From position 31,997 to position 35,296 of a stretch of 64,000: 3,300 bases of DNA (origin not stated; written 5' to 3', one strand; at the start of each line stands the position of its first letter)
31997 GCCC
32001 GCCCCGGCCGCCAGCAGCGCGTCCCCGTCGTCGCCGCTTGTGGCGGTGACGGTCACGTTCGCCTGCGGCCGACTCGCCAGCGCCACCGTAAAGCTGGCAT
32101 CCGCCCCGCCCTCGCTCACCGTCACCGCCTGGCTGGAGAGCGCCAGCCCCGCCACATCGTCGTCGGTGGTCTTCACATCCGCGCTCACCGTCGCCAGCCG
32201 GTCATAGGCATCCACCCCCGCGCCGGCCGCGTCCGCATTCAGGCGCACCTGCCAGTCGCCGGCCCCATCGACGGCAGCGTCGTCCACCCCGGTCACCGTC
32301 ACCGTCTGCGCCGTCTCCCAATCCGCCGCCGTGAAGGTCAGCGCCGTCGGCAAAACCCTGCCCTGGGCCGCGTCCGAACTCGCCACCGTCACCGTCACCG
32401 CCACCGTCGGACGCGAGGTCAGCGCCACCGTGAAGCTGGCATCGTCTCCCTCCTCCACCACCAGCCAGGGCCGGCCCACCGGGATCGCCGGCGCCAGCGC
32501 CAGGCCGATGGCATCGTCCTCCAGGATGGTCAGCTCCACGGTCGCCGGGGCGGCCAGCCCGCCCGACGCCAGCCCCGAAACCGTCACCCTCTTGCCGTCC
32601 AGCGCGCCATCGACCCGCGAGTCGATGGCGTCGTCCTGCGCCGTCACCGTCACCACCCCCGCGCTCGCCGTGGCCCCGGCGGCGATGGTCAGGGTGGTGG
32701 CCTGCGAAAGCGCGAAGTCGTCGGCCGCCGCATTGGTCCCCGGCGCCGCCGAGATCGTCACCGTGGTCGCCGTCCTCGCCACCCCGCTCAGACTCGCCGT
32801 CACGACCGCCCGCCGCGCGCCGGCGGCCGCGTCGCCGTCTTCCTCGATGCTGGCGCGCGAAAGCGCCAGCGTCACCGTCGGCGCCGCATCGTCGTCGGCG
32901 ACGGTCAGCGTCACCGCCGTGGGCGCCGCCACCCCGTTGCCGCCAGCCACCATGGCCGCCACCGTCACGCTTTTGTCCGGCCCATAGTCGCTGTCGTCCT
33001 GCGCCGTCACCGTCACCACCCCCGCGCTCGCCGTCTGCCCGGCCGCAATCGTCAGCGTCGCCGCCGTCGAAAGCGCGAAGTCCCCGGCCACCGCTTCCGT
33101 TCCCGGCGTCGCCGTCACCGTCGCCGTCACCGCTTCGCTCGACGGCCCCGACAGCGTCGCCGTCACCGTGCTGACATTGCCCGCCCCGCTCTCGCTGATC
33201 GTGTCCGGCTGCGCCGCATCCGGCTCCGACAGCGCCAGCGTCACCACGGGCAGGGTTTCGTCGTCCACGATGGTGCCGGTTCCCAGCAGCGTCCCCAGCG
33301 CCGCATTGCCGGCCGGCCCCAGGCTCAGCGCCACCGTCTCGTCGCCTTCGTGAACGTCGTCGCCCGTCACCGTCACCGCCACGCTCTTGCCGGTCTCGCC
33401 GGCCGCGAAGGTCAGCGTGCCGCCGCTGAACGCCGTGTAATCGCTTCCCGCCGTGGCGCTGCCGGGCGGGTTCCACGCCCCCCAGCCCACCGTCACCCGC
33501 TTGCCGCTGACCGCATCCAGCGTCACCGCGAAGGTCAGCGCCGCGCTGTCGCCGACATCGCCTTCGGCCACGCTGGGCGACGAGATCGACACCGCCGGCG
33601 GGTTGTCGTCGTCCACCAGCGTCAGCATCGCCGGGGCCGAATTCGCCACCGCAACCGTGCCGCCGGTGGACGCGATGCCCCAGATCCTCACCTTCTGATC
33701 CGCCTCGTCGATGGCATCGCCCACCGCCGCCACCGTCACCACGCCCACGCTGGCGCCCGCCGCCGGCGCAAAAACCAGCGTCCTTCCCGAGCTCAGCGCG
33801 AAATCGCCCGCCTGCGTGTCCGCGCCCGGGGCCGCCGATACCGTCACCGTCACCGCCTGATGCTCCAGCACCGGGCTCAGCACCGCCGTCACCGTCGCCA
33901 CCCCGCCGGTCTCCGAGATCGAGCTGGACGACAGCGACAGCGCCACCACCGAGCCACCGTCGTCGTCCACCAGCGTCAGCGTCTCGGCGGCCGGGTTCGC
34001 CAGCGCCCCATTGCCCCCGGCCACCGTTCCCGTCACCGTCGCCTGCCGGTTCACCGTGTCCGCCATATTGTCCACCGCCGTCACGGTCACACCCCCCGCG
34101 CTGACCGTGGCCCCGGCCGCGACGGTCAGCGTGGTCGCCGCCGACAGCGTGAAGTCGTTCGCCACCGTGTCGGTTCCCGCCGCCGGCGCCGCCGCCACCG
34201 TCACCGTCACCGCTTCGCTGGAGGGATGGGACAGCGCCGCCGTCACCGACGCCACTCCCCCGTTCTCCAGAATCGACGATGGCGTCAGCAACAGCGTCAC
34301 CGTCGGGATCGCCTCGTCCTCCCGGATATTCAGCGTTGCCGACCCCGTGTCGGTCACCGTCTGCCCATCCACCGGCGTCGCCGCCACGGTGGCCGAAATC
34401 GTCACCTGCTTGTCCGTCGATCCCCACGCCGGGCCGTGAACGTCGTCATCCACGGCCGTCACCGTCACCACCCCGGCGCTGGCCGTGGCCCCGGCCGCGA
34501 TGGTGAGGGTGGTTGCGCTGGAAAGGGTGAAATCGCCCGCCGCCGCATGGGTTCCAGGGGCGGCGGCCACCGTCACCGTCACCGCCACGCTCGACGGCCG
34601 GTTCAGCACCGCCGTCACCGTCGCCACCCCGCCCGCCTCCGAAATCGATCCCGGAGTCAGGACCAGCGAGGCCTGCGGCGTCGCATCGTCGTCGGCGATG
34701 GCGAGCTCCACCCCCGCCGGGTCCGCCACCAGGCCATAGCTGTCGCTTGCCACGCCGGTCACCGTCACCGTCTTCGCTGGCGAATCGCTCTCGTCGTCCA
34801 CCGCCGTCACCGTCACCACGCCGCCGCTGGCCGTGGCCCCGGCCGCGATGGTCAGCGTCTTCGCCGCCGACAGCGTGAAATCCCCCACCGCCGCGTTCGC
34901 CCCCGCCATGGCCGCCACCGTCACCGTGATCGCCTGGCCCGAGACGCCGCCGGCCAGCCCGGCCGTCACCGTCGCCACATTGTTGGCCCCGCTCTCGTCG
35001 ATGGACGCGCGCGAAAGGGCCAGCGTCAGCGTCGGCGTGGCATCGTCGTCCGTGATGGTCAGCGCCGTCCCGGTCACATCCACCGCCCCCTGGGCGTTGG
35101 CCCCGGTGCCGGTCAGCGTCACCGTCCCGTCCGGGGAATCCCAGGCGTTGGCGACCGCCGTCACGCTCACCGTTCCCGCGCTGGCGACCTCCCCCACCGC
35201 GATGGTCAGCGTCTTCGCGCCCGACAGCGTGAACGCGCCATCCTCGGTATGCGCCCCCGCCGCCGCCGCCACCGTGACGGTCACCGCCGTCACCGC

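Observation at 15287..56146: One uninterrupted ~40.8-kb ORF encoding a ~13,600-aa protein, among the largest bacterial proteins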

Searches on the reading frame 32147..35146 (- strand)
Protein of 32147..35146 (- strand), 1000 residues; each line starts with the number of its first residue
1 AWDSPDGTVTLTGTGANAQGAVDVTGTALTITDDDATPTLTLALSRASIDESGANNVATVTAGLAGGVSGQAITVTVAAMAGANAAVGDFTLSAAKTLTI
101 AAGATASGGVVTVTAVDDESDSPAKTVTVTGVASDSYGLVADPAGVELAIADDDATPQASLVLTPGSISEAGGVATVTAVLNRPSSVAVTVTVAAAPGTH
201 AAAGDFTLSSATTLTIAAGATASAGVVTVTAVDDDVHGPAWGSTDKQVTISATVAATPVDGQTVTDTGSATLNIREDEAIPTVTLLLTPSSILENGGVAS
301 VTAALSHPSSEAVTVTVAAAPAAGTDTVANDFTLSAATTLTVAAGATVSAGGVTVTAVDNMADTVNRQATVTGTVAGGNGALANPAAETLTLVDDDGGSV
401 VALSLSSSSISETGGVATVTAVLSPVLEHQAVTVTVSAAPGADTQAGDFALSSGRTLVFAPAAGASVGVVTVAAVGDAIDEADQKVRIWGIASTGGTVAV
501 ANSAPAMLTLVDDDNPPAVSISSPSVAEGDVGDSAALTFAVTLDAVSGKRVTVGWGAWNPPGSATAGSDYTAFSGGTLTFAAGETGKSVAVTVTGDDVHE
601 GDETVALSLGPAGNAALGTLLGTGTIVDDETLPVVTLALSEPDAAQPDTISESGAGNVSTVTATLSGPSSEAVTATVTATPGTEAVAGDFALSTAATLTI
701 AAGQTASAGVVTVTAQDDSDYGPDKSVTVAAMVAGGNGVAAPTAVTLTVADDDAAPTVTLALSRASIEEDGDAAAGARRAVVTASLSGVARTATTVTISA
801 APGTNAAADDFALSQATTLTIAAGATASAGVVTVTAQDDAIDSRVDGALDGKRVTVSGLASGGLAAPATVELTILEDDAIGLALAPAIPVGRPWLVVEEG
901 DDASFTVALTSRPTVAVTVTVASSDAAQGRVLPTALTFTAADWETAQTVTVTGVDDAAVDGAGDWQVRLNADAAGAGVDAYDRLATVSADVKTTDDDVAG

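Call 4: search_protein_families(library=pfam, proteins=[window:32147-35146:-], max_evalue=0.01)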
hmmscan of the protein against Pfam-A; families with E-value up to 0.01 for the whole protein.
window:32147-35146:- (1000 aa): 2 families
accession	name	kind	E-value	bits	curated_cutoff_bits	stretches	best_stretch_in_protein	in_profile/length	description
PF03160.20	Calx-beta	-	1.2e-22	80.6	27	3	513-611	2-96/119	Calx-beta domain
PF20579.4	LapA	-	3e-07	31.2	27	0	571-616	36-81/99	LapA domain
